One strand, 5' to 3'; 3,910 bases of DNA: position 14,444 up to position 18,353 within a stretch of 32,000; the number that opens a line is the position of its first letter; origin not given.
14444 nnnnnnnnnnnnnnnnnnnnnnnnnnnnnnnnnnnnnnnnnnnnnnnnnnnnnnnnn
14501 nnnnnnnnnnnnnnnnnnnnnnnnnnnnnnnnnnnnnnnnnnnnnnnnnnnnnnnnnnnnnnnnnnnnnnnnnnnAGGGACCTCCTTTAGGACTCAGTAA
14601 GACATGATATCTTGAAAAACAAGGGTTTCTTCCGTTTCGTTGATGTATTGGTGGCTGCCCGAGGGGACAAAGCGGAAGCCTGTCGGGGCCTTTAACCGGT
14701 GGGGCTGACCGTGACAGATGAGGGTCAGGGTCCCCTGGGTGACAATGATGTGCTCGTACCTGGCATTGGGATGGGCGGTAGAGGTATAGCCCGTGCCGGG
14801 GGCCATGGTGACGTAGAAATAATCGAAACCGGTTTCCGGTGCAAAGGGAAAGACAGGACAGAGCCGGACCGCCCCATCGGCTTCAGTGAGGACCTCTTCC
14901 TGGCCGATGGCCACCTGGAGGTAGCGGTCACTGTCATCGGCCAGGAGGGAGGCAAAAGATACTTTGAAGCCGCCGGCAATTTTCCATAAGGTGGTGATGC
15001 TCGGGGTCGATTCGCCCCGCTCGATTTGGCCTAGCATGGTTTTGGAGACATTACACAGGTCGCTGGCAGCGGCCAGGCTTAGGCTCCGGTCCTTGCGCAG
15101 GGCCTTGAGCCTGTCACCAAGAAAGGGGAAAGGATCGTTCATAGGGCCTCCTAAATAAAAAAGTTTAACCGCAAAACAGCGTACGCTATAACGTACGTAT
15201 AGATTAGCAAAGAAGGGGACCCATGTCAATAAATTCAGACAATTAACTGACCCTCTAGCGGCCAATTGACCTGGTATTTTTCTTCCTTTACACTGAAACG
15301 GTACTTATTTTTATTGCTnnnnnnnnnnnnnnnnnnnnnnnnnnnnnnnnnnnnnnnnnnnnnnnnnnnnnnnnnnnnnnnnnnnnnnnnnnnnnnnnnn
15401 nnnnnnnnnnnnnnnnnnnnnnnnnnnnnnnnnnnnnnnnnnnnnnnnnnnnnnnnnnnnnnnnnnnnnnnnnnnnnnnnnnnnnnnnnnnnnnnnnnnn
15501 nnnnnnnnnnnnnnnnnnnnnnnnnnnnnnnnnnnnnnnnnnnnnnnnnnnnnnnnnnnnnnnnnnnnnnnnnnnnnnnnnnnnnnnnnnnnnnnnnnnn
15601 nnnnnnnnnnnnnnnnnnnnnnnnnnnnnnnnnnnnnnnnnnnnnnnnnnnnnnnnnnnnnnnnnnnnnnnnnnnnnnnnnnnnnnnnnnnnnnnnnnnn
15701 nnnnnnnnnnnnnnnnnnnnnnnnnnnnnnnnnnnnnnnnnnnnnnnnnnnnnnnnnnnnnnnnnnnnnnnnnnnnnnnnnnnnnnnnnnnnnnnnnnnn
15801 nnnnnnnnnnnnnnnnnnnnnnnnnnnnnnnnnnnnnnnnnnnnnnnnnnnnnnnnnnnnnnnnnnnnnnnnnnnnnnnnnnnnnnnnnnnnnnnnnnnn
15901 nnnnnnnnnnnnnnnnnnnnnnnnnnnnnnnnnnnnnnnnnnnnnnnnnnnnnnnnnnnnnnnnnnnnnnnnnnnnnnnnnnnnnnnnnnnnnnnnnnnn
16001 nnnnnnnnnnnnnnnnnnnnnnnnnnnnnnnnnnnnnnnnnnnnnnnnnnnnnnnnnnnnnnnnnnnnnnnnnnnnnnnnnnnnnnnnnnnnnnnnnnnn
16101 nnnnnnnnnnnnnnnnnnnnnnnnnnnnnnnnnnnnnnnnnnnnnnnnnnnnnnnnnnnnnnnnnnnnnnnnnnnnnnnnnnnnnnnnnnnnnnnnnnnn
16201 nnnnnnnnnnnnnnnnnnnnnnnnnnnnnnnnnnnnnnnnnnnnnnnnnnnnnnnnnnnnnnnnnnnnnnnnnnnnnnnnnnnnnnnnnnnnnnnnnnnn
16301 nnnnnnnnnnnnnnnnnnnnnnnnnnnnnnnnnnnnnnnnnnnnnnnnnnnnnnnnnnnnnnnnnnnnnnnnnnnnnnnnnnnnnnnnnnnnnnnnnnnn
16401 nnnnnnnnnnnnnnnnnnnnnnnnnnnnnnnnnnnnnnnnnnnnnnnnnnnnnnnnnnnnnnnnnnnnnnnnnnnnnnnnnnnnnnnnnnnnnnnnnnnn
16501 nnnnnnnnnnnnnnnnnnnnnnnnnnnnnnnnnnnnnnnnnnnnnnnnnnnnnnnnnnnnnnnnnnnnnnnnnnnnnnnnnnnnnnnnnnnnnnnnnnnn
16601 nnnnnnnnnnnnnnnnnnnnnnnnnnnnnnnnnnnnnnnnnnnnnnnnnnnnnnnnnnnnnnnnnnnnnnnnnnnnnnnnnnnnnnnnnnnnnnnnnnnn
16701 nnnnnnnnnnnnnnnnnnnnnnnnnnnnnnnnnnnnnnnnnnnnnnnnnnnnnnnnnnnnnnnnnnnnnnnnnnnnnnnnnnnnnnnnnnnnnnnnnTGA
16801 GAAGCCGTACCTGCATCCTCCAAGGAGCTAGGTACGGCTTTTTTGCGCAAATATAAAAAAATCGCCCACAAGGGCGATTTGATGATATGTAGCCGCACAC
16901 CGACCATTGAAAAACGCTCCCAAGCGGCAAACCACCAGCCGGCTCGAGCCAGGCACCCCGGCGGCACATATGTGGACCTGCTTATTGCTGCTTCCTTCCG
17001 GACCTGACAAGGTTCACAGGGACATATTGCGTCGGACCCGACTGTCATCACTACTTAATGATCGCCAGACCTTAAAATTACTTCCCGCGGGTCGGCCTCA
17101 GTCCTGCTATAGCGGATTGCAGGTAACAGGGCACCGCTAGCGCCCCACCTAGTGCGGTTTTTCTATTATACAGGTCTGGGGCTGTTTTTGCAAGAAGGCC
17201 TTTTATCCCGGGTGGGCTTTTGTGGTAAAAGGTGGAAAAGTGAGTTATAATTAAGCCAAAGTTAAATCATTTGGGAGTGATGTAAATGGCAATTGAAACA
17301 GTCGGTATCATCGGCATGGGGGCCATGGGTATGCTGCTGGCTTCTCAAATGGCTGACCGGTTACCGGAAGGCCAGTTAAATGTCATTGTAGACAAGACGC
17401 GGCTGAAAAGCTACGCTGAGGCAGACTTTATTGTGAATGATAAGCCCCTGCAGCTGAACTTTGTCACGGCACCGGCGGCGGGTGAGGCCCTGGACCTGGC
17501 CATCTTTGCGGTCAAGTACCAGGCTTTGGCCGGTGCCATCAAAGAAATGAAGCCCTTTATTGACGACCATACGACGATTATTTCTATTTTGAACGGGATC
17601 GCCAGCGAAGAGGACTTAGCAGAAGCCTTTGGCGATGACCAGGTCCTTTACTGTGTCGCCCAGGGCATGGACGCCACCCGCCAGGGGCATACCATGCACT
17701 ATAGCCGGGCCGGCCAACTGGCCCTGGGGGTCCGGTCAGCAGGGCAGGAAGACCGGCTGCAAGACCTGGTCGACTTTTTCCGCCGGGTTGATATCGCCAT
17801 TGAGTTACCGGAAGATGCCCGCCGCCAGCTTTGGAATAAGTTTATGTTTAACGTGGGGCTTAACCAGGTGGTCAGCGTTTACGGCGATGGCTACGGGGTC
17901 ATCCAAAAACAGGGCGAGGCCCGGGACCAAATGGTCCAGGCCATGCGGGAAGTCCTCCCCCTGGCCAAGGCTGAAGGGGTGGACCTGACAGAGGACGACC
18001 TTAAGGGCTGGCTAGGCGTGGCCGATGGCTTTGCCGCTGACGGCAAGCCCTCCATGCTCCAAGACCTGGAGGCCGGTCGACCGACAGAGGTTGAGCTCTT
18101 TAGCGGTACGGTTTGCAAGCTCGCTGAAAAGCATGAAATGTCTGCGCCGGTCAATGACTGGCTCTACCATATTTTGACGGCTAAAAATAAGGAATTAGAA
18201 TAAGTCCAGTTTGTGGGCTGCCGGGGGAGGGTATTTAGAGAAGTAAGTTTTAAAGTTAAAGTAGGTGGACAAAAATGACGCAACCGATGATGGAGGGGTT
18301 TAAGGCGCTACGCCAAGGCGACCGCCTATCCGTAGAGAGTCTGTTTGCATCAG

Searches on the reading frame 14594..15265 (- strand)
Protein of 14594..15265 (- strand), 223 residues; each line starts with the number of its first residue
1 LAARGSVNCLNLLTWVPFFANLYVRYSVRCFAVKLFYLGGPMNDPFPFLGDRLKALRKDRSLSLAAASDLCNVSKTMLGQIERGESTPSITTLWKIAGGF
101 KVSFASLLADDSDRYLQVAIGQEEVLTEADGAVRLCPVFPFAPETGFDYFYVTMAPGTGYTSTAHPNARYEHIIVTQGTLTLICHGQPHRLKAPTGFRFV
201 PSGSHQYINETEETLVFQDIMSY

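Call 6: search_protein_families(library=ncbifam, proteins=[window:14594-15265:-])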
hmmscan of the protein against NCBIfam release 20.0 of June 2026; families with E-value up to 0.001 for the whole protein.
window:14594-15265:- (223 aa): 8 families
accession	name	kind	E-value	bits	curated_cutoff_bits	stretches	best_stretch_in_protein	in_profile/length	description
NF041951.1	phage_RstR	subfamily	8.5e-11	42.1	80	1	49-115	3-69/108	RstR family transcriptional repressor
NF007408.0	PRK09943.1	equivalog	3.8e-10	39.6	211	1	49-213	8-172/185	HTH-type transcriptional regulator PuuR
NF006015.0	PRK08154.1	subfamily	4.7e-09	35.8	204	1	49-115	31-97/314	anaerobic benzoate catabolism transcriptional regulator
NF007257.0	PRK09706.1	subfamily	1.8e-05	24.6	101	1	49-130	6-87/135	transcriptional repressor DicA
NF038139.1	Reg_Aceta_RamB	equivalog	5e-05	22.1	700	1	48-116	2-70/465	acetate metabolism transcriptional regulator RamB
TIGR03070.1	couple_hipB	subfamily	0.00011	22.1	71.65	1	49-96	3-50/58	type II toxin-antitoxin system Y4mF family antitoxin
NF041677.1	trans_regClgR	equivalog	0.0005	20.1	170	1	49-117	9-77/113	transcriptional regulator ClgR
NF046032.1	TransRegSlrRBacil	equivalog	0.00058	20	250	1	53-110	6-64/149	HTH-type transcriptional regulator SlrR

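Call 9: search_protein_families(library=pfam, proteins=[window:14594-15265:-])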
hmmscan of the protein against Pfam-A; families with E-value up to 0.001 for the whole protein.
window:14594-15265:- (223 aa): 3 families
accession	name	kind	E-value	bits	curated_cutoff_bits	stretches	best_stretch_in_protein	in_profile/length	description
PF01381.28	HTH_3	-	1.8e-12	47.5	23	1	53-105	1-53/55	Helix-turn-helix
PF07883.17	Cupin_2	-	1.9e-09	37.6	27.2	1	151-220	2-69/70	Cupin domain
PF13560.12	HTH_31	-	8.7e-08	32.8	27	1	49-95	2-49/64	Helix-turn-helix domain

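Call 74: search_solved_structures(query=window:14597-15142:-, max_evalue=0.01)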
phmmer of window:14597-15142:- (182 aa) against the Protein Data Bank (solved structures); distinct sequences matched with E-value up to 0.01: 16.
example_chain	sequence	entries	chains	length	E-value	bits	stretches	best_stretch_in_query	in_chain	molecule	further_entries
1y9q_A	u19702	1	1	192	7.3e-28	100.7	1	8-182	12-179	transcriptional regulator, HTH_3 family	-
6b8w_A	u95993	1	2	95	3.1e-09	40.1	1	94-182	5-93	XRE family transcriptional regulator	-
6rnz_A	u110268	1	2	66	1.1e-06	31.8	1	8-67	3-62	HTH-type transcriptional regulator DdrOC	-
6rmq_A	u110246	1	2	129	5e-06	29.6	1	8-67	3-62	HTH-type transcriptional regulator DdrOC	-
6rnx_A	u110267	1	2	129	5.3e-06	29.5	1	8-67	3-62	HTH-type transcriptional regulator DdrOC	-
6jq1_A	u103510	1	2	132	9.1e-06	28.8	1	8-67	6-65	Transcriptional regulator, XRE family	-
3qq6_A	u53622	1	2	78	5.8e-05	26.1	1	7-69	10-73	HTH-type transcriptional regulator sinR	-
5tn0_A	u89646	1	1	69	6.9e-05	25.9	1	8-69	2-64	HTH-type transcriptional regulator SinR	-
1b0n_A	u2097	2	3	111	0.00016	24.7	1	8-71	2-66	PROTEIN (SINR PROTEIN) | HTH-TYPE TRANSCRIPTIONAL REGULATOR SINR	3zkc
7t5u_A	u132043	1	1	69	0.00021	24.3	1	7-65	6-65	Helix-turn-helix domain-containing protein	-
9sf2_A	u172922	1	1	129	0.00046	23.2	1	9-71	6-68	Transcriptional regulator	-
4pu3_D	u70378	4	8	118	0.00062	22.8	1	8-71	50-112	Toxin-antitoxin system antidote transcriptional repressor Xre family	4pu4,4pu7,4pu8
1sq4_A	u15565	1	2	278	0.0014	21.6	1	100-170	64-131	Glyoxylate-induced Protein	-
9k3w_A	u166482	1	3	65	0.0045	20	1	10-69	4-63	Transcriptional regulator, PbsX family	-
7n1n_B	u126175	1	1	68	0.0067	19.4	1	8-65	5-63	ComR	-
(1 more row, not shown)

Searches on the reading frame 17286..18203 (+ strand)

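Call 6: search_protein_families(library=ncbifam, proteins=[window:17286-18203:+])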
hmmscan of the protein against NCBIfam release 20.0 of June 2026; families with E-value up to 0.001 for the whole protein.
window:17286-18203:+ (305 aa): 17 families
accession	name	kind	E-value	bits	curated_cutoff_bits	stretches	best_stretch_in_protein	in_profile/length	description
TIGR00745.1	apbA_panE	subfamily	1.7e-55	188.5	141.35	1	5-303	1-304/305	2-dehydropantoate 2-reductase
NF005091.0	PRK06522.2-2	equivalog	6.8e-43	147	252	1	5-302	3-298/302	2-dehydropantoate 2-reductase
NF005094.0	PRK06522.2-5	equivalog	1.3e-29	103.5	382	1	52-298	51-299/307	2-dehydropantoate 2-reductase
NF009542.0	PRK12921.1-4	equivalog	7.9e-26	91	288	1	5-303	3-285/286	oxidoreductase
NF005088.0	PRK06522.1-2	subfamily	8.8e-26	90.7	371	1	6-303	3-304/308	2-dehydropantoate 2-reductase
NF005089.0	PRK06522.1-4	subfamily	3.4e-25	89.1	223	2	111-301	130-318/326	2-dehydropantoate 2-reductase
NF005087.0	PRK06522.1-1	equivalog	6.2e-24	84.6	351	1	6-303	3-291/296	2-dehydropantoate 2-reductase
NF004311.0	PRK05708.1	equivalog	1.8e-23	82.9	378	1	5-301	4-297/305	putative 2-dehydropantoate 2-reductase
NF005092.1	PRK06522.2-3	equivalog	6e-23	81.4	500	1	7-301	4-295/296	2-dehydropantoate 2-reductase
NF006083.0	PRK08229.1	equivalog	5.8e-22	78.1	371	2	39-229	46-228/341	2-dehydropantoate 2-reductase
NF004887.0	PRK06249.1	equivalog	1.1e-20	74.1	360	1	6-300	8-310/316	putative 2-dehydropantoate 2-reductase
NF005093.0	PRK06522.2-4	equivalog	6.8e-20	71.6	308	1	5-303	5-299/304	2-dehydropantoate 2-reductase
NF009541.0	PRK12921.1-1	equivalog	5.5e-19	68.5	338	1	4-300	6-292/297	oxidoreductase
NF009543.0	PRK12921.1-5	equivalog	1.8e-11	43.8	339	1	35-301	36-303/305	oxidoreductase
NF005090.0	PRK06522.2-1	equivalog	3.7e-11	42.8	496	1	68-297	71-289/296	2-dehydropantoate 2-reductase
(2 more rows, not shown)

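Call 9: search_protein_families(library=pfam, proteins=[window:17286-18203:+])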
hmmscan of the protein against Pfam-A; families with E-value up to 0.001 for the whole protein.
window:17286-18203:+ (305 aa): 4 families
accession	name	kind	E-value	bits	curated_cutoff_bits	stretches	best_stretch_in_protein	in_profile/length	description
PF08546.17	ApbA_C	-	1.3e-30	106.7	22.7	1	178-300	2-124/125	Ketopantoate reductase PanE/ApbA C terminal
PF02558.23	ApbA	-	5.9e-20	71.9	22.2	1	6-149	1-147/150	Ketopantoate reductase PanE/ApbA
PF03807.23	F420_oxidored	-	1.3e-05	26.1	21.6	1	5-104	1-94/94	NADP oxidoreductase coenzyme F420-dependent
PF01210.29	NAD_Gly3P_dh_N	-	0.00041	20.8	23.1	0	6-108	2-109/158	NAD-dependent glycerol-3-phosphate dehydrogenase N-terminus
